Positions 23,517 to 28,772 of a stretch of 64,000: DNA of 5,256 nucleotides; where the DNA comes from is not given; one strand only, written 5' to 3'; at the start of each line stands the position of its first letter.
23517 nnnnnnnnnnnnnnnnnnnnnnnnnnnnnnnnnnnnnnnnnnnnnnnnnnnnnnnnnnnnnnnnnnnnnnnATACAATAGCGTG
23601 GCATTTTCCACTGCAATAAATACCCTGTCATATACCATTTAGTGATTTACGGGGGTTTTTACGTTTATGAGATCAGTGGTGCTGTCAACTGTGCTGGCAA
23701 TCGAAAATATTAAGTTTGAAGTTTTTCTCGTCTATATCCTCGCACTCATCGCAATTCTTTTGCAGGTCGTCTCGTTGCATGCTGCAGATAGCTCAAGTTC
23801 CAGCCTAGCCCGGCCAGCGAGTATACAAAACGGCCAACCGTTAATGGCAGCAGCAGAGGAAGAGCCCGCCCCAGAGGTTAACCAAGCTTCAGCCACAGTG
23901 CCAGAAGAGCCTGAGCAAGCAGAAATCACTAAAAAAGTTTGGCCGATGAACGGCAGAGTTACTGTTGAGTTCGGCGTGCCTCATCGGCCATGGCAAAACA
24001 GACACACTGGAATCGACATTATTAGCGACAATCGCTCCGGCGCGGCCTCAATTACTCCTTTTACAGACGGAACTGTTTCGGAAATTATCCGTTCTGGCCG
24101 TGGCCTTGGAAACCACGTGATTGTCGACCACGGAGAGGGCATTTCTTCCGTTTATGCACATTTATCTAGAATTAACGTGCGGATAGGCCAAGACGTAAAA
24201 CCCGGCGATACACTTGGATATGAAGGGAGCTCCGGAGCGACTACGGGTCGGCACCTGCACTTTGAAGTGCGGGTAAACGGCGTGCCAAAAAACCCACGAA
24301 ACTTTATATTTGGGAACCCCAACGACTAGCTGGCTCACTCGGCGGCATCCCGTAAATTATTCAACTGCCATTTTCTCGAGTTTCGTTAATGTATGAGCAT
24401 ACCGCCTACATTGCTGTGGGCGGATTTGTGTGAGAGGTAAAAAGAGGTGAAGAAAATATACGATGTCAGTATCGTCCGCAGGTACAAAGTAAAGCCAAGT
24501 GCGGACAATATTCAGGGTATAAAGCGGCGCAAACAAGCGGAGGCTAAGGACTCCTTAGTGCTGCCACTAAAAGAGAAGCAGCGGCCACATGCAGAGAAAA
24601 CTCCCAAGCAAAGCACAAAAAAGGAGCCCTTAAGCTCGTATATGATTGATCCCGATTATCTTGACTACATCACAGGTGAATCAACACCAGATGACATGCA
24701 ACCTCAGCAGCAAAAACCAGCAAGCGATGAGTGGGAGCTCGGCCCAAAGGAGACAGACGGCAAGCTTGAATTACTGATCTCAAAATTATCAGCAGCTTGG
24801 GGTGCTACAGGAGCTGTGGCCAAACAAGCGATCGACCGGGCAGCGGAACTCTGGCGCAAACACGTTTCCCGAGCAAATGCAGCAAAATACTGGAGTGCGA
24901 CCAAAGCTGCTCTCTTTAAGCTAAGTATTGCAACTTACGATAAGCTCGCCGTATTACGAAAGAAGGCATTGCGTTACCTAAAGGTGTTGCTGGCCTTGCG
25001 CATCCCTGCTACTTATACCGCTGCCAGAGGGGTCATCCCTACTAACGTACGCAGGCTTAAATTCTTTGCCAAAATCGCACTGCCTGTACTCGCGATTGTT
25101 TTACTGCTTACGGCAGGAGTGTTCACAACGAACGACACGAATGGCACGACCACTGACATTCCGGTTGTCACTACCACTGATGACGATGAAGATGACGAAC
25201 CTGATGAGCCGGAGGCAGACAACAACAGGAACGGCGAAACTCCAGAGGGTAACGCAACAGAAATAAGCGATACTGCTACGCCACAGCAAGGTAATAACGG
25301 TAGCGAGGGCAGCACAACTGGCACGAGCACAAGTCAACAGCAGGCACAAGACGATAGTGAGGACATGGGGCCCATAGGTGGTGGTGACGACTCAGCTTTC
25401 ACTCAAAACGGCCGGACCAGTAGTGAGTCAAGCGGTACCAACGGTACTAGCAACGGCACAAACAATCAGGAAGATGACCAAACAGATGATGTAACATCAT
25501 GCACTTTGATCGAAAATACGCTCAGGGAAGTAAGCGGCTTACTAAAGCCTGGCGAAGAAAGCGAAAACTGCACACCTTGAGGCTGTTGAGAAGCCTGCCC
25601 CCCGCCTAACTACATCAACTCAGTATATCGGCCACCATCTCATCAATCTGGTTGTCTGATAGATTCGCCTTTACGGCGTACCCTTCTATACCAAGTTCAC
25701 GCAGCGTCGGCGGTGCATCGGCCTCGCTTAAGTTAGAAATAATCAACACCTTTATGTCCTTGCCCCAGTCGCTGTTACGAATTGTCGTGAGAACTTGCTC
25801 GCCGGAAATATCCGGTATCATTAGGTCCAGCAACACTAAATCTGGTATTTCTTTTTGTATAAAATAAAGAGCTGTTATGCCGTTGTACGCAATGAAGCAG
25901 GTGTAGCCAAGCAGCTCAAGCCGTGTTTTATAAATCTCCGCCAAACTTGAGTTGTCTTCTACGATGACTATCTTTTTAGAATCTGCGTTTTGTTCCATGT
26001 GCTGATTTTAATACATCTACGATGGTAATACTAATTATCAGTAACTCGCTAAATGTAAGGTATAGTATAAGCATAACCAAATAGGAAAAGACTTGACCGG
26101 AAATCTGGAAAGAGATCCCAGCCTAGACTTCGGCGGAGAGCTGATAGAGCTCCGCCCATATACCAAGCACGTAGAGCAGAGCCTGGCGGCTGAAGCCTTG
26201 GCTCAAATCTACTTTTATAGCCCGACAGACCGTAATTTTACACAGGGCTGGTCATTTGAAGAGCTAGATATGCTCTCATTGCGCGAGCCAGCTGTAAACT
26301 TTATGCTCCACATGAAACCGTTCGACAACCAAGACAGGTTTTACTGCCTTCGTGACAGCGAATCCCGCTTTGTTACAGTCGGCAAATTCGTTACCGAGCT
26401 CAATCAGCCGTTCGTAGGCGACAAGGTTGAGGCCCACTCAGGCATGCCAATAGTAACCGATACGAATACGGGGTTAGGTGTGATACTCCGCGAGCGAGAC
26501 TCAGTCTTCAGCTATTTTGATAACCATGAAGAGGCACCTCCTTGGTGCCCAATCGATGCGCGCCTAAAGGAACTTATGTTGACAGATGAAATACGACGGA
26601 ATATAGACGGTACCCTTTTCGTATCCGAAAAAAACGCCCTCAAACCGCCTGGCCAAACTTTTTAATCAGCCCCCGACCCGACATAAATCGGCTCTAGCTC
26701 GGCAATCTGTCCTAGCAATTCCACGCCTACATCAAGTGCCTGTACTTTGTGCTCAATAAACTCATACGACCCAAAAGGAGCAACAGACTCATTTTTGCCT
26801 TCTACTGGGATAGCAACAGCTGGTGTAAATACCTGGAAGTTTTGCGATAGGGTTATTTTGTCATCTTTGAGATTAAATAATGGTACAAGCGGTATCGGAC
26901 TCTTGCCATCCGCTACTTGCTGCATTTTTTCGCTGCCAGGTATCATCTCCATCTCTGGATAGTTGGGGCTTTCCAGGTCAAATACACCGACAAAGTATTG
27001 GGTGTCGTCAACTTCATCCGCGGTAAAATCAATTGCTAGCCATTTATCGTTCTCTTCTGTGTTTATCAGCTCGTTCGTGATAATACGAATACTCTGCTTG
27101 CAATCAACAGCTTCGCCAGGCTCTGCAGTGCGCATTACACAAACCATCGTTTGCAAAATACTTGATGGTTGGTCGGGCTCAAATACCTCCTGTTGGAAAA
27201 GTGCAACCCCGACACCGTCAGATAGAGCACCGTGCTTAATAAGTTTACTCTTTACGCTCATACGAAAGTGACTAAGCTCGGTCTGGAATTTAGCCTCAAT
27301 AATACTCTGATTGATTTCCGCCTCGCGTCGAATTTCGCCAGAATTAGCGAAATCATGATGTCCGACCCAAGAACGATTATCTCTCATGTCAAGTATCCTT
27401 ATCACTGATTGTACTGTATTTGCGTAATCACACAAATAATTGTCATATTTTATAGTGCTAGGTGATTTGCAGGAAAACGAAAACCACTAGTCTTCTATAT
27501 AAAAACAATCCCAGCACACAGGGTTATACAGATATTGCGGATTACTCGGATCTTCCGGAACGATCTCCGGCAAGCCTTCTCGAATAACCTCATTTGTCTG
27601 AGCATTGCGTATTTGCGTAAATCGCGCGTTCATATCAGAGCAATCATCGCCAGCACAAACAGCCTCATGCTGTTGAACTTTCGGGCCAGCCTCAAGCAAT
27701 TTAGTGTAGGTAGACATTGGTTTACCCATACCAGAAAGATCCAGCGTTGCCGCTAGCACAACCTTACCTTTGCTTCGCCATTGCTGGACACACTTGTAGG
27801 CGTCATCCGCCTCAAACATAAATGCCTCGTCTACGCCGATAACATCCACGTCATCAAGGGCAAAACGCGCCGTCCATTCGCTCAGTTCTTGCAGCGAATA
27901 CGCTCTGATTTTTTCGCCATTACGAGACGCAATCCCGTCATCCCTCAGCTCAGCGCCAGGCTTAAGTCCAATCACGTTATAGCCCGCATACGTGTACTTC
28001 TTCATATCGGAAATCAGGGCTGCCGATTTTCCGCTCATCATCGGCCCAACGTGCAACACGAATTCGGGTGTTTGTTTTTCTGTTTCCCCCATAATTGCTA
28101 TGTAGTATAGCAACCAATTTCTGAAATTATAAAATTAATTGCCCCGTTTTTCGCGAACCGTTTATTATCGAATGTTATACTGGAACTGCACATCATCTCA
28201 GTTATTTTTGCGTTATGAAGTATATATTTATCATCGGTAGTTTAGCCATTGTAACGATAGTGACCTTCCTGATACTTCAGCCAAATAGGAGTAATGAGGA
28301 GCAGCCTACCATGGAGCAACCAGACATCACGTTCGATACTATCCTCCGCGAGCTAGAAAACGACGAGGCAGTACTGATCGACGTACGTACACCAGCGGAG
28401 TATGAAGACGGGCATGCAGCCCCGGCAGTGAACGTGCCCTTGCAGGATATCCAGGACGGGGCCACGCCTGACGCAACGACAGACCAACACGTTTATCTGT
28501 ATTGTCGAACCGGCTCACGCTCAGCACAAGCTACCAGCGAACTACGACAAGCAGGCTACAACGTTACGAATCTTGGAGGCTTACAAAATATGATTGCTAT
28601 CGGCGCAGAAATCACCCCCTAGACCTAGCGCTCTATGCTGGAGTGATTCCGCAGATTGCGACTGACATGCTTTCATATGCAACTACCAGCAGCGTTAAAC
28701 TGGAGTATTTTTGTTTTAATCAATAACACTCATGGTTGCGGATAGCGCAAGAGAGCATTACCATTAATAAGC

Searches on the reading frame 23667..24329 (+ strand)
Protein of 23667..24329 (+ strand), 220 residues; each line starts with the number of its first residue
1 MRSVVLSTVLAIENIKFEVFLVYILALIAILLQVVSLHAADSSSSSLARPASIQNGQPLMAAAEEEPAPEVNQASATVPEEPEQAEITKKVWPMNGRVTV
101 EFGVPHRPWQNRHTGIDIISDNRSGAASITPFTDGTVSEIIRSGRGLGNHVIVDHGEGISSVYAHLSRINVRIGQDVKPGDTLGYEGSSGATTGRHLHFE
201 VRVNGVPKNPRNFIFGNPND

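Call 91: search_protein_families(library=pfam, proteins=[window:23667-24329:+], max_evalue=0.0001)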
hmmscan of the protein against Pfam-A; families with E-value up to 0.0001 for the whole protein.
window:23667-24329:+ (220 aa): 1 family
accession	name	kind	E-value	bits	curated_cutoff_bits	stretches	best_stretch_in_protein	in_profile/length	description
PF01551.29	Peptidase_M23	-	9.4e-26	90.3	28.7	1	112-210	2-96/96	Peptidase family M23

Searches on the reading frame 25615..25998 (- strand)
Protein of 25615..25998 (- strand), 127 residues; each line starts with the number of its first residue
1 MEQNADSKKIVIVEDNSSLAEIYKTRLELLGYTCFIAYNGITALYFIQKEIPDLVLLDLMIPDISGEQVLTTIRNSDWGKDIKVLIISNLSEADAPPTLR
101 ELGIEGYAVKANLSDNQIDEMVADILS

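Call 92: search_protein_families(library=pfam, proteins=[window:25615-25998:-], max_evalue=0.0001)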
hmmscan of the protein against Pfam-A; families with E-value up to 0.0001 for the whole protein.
window:25615-25998:- (127 aa): 1 family
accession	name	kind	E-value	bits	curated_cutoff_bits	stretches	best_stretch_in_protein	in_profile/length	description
PF00072.30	Response_reg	-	1.2e-16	61.2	30.2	1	10-118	1-106/111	Response regulator receiver domain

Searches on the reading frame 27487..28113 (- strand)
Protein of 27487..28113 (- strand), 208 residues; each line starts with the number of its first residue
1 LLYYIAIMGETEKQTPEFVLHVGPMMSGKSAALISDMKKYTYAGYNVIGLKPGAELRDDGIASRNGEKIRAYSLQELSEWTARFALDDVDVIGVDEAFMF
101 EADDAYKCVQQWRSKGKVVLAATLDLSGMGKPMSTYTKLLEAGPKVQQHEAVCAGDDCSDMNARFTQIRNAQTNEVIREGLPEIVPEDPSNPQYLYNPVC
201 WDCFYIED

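Call 92: search_protein_families(library=pfam, proteins=[window:27487-28113:-], max_evalue=0.0001)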
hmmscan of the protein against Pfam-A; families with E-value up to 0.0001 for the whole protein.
window:27487-28113:- (208 aa): 2 families
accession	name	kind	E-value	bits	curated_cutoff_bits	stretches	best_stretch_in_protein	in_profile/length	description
PF00265.24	TK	-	1.2e-22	81.1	20.6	1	20-178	5-161/176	Thymidine kinase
PF13604.12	AAA_30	-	8.3e-06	26.1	27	0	18-120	20-120/191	AAA domain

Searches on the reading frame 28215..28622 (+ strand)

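Call 92: search_protein_families(library=pfam, proteins=[window:28215-28622:+], max_evalue=0.0001)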
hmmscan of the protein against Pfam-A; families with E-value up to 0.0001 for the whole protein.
window:28215-28622:+ (135 aa): 1 family
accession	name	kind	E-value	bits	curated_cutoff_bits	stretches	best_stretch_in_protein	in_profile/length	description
PF00581.25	Rhodanese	-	2.2e-16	60.6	22.2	1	42-123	4-96/102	Rhodanese-like domain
